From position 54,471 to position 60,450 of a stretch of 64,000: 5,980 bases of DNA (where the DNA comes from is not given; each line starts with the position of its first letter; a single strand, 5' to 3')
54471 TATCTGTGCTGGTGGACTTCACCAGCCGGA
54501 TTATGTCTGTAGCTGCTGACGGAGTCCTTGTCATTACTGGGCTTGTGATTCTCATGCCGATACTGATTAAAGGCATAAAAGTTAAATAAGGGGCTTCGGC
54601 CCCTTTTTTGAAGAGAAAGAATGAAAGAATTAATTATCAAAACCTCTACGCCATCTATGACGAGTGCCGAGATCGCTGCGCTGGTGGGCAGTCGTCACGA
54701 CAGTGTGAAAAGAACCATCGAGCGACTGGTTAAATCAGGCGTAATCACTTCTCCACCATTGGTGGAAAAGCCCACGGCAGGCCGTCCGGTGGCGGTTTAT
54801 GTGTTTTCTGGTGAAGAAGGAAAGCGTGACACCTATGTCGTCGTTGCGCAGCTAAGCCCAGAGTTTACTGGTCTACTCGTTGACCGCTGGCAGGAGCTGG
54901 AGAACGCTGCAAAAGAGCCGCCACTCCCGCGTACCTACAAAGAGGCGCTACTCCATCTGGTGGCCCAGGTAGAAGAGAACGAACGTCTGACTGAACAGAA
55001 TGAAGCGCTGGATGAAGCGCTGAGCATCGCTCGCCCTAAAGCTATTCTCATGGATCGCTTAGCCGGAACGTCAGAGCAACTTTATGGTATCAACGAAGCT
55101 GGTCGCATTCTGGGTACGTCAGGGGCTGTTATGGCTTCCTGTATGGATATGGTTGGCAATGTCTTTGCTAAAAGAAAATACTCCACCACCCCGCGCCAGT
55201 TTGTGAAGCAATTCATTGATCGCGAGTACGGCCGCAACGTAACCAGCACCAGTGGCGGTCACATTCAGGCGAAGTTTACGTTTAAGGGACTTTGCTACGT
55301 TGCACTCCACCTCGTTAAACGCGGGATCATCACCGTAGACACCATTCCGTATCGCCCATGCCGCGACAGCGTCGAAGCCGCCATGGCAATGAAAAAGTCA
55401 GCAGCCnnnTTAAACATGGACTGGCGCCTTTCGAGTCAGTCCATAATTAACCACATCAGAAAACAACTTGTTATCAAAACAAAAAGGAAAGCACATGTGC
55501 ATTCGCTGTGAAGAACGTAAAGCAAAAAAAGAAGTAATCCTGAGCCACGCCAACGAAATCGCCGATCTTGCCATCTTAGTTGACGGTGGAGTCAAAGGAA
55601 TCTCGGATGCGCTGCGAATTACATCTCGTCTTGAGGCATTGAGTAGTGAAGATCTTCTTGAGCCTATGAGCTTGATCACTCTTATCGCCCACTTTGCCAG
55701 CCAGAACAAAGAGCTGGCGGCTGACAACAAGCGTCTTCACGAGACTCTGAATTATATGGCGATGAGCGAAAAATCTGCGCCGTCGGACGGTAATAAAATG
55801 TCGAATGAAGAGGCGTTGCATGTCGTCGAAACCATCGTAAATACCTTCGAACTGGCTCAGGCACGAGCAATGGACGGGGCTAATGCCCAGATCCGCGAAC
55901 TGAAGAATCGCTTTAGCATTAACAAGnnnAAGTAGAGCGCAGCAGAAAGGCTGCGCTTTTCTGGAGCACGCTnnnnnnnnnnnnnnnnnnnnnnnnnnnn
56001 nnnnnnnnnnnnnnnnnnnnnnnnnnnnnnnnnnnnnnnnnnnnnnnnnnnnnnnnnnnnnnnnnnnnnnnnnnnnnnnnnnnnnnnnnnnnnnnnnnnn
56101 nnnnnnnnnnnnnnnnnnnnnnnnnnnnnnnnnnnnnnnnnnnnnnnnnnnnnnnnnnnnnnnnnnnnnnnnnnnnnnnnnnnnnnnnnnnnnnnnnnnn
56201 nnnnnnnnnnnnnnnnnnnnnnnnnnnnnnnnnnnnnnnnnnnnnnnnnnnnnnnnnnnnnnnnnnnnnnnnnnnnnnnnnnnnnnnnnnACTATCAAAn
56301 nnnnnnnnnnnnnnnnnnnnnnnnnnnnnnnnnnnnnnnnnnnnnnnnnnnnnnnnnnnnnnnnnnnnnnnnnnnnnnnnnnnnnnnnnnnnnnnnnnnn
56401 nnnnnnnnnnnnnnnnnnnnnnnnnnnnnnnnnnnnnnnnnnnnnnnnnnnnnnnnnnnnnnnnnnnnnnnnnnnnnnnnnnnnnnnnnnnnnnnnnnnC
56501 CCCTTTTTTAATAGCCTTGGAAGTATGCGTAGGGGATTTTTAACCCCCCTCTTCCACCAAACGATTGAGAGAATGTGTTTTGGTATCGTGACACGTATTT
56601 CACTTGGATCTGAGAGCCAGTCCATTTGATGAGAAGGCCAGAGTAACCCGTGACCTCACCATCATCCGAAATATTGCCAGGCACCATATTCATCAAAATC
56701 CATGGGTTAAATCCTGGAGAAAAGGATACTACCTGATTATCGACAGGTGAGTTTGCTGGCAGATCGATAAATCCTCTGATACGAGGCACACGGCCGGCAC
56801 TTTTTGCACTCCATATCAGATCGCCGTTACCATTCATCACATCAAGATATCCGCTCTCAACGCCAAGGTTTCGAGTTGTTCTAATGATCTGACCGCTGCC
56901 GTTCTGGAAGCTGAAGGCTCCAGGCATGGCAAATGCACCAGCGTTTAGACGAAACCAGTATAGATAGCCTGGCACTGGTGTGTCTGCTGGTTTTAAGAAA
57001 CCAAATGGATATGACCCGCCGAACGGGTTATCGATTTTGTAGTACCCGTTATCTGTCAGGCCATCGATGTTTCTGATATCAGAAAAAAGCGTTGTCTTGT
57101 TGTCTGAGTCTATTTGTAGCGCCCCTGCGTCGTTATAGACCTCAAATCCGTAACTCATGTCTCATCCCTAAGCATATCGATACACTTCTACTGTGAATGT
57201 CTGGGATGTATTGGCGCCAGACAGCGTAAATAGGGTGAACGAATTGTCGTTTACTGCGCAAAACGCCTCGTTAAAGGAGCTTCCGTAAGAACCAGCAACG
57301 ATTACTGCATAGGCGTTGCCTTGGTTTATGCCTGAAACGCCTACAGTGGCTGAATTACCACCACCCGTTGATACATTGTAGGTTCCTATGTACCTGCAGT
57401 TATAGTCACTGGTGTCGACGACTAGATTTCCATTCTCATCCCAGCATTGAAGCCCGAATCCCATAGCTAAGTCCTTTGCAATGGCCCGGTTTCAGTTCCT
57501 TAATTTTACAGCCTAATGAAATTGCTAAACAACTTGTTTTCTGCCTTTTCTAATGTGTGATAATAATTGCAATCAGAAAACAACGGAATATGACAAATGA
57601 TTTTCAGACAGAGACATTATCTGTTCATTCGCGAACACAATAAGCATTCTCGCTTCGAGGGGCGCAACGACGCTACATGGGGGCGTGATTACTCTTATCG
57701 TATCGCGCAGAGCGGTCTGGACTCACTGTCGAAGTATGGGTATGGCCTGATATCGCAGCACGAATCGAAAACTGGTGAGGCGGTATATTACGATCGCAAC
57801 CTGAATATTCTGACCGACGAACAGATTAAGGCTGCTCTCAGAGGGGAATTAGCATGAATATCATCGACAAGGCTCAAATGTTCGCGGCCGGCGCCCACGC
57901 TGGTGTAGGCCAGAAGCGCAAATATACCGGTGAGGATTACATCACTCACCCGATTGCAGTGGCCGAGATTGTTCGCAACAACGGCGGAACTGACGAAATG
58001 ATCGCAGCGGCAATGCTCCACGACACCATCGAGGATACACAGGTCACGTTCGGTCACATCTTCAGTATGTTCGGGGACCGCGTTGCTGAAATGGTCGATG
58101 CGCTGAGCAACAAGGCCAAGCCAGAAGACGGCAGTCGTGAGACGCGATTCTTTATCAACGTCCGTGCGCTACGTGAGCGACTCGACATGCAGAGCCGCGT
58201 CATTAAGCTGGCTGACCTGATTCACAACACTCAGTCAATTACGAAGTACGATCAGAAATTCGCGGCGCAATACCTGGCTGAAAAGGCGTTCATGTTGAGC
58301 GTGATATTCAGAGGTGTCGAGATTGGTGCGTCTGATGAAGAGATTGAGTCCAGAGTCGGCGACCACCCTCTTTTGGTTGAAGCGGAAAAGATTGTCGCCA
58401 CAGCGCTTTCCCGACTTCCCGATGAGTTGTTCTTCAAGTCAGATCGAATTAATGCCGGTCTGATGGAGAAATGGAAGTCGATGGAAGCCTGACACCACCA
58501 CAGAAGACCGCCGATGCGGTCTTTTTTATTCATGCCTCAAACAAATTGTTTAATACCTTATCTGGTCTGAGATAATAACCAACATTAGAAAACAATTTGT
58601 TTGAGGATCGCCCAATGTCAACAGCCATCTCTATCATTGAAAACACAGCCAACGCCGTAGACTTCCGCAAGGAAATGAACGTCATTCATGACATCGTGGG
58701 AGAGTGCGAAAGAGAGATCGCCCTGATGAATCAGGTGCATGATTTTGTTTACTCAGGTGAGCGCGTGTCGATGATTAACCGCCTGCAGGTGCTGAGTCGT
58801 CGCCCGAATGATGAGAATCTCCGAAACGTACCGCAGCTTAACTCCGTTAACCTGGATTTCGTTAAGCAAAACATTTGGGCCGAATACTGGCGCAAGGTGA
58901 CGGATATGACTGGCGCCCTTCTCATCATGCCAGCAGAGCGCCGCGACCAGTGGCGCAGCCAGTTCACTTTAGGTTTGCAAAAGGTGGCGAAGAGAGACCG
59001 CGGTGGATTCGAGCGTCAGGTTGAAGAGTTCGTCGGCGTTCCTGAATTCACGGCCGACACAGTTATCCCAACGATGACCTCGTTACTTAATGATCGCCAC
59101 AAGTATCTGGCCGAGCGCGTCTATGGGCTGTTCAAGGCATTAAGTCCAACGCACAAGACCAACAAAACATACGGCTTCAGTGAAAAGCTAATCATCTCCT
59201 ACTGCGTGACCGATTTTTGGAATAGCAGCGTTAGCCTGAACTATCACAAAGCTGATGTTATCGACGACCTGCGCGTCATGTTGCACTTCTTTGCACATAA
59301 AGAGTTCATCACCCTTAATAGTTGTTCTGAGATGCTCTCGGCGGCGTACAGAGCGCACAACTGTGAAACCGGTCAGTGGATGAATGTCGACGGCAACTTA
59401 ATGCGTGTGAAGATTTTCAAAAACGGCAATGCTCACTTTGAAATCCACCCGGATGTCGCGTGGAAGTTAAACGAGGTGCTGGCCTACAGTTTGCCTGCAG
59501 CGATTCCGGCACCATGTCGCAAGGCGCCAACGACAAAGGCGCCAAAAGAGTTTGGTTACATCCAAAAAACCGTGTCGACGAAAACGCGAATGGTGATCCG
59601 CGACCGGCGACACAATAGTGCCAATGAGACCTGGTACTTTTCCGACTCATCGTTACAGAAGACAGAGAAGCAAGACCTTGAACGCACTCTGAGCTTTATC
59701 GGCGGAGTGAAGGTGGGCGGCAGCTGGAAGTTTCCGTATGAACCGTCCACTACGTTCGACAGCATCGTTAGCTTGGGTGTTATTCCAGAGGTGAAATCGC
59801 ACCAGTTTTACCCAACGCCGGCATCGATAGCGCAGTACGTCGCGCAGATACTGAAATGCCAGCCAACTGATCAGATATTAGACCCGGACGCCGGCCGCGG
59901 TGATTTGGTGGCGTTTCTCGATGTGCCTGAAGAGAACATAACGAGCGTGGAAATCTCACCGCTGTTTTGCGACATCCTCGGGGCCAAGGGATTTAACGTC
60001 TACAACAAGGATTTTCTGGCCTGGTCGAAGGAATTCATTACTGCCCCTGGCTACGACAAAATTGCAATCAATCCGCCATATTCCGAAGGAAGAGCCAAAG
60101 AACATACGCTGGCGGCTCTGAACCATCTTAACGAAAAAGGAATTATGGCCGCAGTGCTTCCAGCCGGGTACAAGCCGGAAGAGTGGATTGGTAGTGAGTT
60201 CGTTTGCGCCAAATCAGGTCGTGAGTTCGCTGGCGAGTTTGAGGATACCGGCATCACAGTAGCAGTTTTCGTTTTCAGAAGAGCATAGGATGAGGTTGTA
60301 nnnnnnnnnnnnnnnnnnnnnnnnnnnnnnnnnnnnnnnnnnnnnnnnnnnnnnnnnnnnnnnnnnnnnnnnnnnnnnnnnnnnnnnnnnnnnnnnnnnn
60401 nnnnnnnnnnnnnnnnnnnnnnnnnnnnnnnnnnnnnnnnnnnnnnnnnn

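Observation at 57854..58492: Phage-encoded Rel/SpoT-type HD hydrolase (small alarmone hydrolase-like)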

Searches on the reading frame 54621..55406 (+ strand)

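Call 23: search_protein_families(library=pfam, proteins=[window:54621-55406:+], max_evalue=0.01)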
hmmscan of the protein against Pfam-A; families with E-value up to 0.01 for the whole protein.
window:54621-55406:+ (262 aa): 3 families
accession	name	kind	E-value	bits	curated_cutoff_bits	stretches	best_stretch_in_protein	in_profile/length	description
PF09669.15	Phage_pRha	-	0.00015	22.7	29.9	1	13-94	1-90/91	Phage regulatory protein Rha (Phage_pRha)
PF13545.12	HTH_Crp_2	-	0.0012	19.3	27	1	12-43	22-53/70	Crp-like helix-turn-helix domain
PF12840.13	HTH_20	-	0.0065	16.9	27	0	11-44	17-50/51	Helix-turn-helix domain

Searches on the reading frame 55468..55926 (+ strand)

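Call 23: search_protein_families(library=pfam, proteins=[window:55468-55926:+], max_evalue=0.01)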
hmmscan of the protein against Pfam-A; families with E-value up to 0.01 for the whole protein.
window:55468-55926:+ (153 aa): 0 families

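Call 33: search_protein_families(library=phrogs, proteins=[window:55468-55926:+], max_evalue=0.001)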
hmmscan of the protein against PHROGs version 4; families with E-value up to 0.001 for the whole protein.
window:55468-55926:+ (153 aa): 1 family
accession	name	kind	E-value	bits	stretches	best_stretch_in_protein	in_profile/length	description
phrog_5508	-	unknown function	3.4e-05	24.4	1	10-110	1-98/189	-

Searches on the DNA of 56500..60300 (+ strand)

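Call 7: search_dna_similar(query=window:56500-60300:+, collection=phages, mode=near, max_rows=25)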
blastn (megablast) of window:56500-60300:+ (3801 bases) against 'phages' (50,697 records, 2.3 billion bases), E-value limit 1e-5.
No match.

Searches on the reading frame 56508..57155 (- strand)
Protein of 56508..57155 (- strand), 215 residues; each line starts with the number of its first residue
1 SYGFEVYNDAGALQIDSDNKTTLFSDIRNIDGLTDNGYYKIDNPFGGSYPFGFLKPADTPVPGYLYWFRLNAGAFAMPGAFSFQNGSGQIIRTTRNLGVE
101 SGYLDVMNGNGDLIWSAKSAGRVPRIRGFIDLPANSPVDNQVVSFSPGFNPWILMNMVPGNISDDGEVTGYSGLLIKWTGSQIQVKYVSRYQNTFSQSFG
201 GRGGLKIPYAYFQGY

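Call 23: search_protein_families(library=pfam, proteins=[window:56508-57155:-], max_evalue=0.01)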
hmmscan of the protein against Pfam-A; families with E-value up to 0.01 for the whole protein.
window:56508-57155:- (215 aa): 0 families

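Call 33: search_protein_families(library=phrogs, proteins=[window:56508-57155:-], max_evalue=0.001)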
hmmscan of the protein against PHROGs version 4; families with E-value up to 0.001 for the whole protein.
window:56508-57155:- (215 aa): 2 families
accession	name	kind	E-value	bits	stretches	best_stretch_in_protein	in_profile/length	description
phrog_4524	-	unknown function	1.7e-54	185.8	1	3-214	3-230/230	-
phrog_4062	-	unknown function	0.00075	20.2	0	2-18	3-19/230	-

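Call 57: search_protein_families(library=padloc, proteins=[window:56508-57155:-], max_evalue=0.01)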
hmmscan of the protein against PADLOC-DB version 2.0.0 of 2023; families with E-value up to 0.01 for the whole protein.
window:56508-57155:- (215 aa): 0 families

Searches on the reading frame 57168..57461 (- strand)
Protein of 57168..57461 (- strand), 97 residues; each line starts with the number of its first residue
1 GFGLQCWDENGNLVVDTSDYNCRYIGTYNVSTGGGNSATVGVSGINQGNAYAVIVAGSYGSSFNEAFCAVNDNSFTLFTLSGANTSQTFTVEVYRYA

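Call 23: search_protein_families(library=pfam, proteins=[window:57168-57461:-], max_evalue=0.01)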
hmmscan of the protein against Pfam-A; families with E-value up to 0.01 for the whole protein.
window:57168-57461:- (97 aa): 0 families

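Call 33: search_protein_families(library=phrogs, proteins=[window:57168-57461:-], max_evalue=0.001)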
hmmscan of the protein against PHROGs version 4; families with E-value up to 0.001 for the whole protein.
window:57168-57461:- (97 aa): 3 families
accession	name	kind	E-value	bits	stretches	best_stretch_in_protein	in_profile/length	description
phrog_7961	-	unknown function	6e-20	72.9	1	2-96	3-107/108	-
phrog_2427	-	unknown function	8.8e-11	43.1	1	2-77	8-80/103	-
phrog_4047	-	unknown function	0.00023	22.8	1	2-70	3-68/101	-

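Call 57: search_protein_families(library=padloc, proteins=[window:57168-57461:-], max_evalue=0.01)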
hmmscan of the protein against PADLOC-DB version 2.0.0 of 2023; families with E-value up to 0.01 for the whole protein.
window:57168-57461:- (97 aa): 0 families

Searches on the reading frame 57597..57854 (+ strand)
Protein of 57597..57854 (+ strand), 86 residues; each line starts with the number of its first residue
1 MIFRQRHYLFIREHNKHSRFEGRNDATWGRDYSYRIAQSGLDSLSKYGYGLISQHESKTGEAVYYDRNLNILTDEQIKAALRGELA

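Call 23: search_protein_families(library=pfam, proteins=[window:57597-57854:+], max_evalue=0.01)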
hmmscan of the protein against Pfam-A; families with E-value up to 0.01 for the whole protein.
window:57597-57854:+ (86 aa): 0 families

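Call 33: search_protein_families(library=phrogs, proteins=[window:57597-57854:+], max_evalue=0.001)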
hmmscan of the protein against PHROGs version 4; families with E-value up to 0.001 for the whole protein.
window:57597-57854:+ (86 aa): 1 family
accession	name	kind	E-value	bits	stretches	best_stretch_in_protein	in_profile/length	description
phrog_11469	-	unknown function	2e-25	89.7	1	2-83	2-82/89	-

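Call 34: search_dna_similar(query=window:57597-57854:+, collection=plasmids, mode=protein, max_rows=30, rows=spread, max_evalue=0.001)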
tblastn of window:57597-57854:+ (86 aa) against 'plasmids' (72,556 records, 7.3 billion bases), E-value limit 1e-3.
Records with a match: 1784; places in all: 1788; records where one place covers at least 80% of the query: 418.
Best place of each record, by identity: 95-99% 3; 90-95% 13; 80-90% 10; <60% 1758.
By first word of the organism name: Escherichia 489; Salmonella 408; Klebsiella 368; Enterobacter 289; Citrobacter 100; Providencia 36; Yersinia 14; Leclercia 14; Raoultella 13; Serratia 11; and 14 more.
By predicted mobility (MOB-suite, as given by PLSDB): conjugative 1551; non-mobilizable 217; mobilizable 16.
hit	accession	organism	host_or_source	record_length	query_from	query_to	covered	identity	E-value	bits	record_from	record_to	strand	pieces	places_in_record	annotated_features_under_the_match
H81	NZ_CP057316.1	Klebsiella pneumoniae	culture,Pooled pig faecal samples ...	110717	1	86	100%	98.8%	6e-50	174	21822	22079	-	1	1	HD domain-containing protein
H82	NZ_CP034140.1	Klebsiella quasipneumoniae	Homo sapiens,blood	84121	1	84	98%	46.4%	1e-18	85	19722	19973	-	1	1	hypothetical protein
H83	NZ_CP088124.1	Klebsiella pneumoniae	chicken,stool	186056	1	84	98%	46.4%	1e-18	85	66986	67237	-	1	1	hypothetical protein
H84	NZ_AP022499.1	Enterobacter kobei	-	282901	1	84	98%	46.4%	1e-18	85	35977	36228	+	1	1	hypothetical protein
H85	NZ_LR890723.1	Klebsiella pneumoniae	Homo sapiens,rectal swab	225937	1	83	97%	47.0%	2e-18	84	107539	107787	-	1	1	hypothetical protein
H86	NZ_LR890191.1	Klebsiella pneumoniae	Homo sapiens,wound swab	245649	1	83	97%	47.0%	2e-18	84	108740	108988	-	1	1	hypothetical protein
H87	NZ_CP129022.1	Moellerella wisconsensis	Sheep,Feces of diarrheic fleece sheep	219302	1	69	80%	53.6%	3e-16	78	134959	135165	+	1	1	hypothetical protein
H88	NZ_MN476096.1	Escherichia coli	-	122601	8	72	76%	35.4%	6e-8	55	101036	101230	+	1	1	hypothetical protein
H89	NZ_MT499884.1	Escherichia coli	-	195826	8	72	76%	35.4%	6e-8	55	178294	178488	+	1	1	hypothetical protein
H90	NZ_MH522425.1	Salmonella enterica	Homo sapiens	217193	8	72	76%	35.4%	6e-8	55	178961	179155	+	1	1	hypothetical protein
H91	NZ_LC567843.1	Escherichia coli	Gallus gallus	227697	8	72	76%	35.4%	6e-8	55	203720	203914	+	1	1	hypothetical protein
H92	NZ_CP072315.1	Escherichia coli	fish,bacteria culture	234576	8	72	76%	35.4%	6e-8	55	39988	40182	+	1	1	hypothetical protein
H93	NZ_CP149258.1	Salmonella enterica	-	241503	8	72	76%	35.4%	6e-8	55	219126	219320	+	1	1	hypothetical protein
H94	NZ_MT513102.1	Salmonella enterica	-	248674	8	72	76%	35.4%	6e-8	55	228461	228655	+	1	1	hypothetical protein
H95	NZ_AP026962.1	Escherichia coli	Anabas testudineus,gut contents of ...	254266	8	72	76%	35.4%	6e-8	55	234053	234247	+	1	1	hypothetical protein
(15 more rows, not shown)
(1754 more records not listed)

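Call 55: get_annotated_region(hit=H84, flank=6000)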
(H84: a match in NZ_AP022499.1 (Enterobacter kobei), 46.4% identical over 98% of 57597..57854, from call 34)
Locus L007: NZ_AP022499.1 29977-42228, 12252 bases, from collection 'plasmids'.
description: Enterobacter kobei strain STN0717-53 plasmid pSTN0717-53-1, complete sequence
organism: Enterobacter kobei (NCBI taxid 208224)
taxonomy: Bacteria; Pseudomonadota; Gammaproteobacteria; Enterobacterales; Enterobacteriaceae; Enterobacter; Enterobacter kobei
host: -; source: -; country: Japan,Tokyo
typing (MOB-suite, as given by PLSDB): conjugative; replicon Col(VCM04); relaxase MOBH; mating-pair formation MPF_T
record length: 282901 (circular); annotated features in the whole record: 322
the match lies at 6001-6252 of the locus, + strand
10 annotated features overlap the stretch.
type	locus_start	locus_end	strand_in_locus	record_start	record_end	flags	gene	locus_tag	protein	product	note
CDS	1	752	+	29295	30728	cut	glgA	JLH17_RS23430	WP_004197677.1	glycogen synthase GlgA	-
CDS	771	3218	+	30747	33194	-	glgP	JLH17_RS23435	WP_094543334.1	glycogen phosphorylase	GO:0005975 - carbohydrate metabolic process [Evidence IEA]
CDS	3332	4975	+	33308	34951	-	pgm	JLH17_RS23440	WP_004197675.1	phosphoglucomutase (alpha-D-glucose-1,6-bisphosphate-dependent)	GO:0005975 - carbohydrate metabolic process [Evidence IEA]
CDS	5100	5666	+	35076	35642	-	-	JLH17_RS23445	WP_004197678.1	LuxR C-terminal-related transcriptional regulator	GO:0006355 - regulation of DNA-templated transcription [Evidence IEA]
CDS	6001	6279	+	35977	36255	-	-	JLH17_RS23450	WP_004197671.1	hypothetical protein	-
predicted_resistance_gene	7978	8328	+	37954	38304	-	arsR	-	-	As(III)-sensing metalloregulatory transcriptional repressor ArsR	predicted by amrfinderplus; class ARSENIC; identity 100.0%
predicted_resistance_gene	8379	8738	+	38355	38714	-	arsD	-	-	arsenite efflux transporter metallochaperone ArsD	predicted by amrfinderplus; class ARSENIC; identity 98.33%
predicted_resistance_gene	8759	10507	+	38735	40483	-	arsA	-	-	arsenite efflux transporter ATPase subunit ArsA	predicted by amrfinderplus; class ARSENIC; identity 99.14%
predicted_resistance_gene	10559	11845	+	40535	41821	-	arsB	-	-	arsenite efflux transporter membrane subunit ArsB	predicted by amrfinderplus; class ARSENIC; identity 98.37%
predicted_resistance_gene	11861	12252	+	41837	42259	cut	arsC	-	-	glutaredoxin-dependent arsenate reductase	predicted by amrfinderplus; class ARSENIC; identity 99.29%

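Call 57: search_protein_families(library=padloc, proteins=[window:57597-57854:+], max_evalue=0.01)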
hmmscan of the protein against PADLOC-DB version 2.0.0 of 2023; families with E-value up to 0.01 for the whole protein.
window:57597-57854:+ (86 aa): 0 families
